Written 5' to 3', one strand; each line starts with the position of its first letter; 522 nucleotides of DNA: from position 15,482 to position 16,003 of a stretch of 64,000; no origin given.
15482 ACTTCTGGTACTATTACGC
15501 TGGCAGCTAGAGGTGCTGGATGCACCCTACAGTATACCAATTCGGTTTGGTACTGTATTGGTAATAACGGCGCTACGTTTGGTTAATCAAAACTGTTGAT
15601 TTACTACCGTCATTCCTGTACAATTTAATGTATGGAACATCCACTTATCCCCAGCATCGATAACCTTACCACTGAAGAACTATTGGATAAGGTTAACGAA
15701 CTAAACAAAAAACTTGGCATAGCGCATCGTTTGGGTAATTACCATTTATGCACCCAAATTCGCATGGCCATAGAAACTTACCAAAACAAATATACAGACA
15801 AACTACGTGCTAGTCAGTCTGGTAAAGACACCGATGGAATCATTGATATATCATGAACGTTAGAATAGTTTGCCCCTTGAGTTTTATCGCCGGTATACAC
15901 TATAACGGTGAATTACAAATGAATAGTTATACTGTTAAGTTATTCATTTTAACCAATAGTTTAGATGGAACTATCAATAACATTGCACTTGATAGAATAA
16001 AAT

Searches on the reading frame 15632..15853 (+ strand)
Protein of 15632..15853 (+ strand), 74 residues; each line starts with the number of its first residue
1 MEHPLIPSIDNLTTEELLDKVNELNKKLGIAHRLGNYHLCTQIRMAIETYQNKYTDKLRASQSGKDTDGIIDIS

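Call 11: find_related_loci(query=window:15632-15853:+, collection=viral_contigs, flank=3000)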
Query window:15632-15853:+ (74 aa) in viral_contigs; peptide patterns used: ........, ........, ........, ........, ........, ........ (x = any residue, [..] = any of these).
22 stretches matched a pattern; 6 encode a relative of the query (tblastn E <= 1e-3); 6 distinct loci.
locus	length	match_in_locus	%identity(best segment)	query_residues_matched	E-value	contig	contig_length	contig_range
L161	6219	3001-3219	61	1-74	3e-27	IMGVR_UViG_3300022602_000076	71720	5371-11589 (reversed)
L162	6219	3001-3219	63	1-74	1e-26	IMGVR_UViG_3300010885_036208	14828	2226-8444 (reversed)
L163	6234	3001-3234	58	1-74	3e-26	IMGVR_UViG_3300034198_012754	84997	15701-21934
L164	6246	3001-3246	59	1-74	5e-26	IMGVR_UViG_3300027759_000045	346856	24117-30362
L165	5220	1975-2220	59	1-74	5e-26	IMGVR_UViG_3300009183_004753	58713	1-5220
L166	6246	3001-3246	60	1-74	6e-25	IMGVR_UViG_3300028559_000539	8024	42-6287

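Call 18: search_protein_families(library=pfam, proteins=[window:15632-15853:+], max_evalue=0.01)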
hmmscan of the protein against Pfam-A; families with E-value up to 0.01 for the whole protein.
window:15632-15853:+ (74 aa): 0 families

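Call 19: search_protein_families(library=phrogs, proteins=[window:15632-15853:+], max_evalue=0.001)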
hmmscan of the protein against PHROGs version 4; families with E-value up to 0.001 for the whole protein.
window:15632-15853:+ (74 aa): 0 families
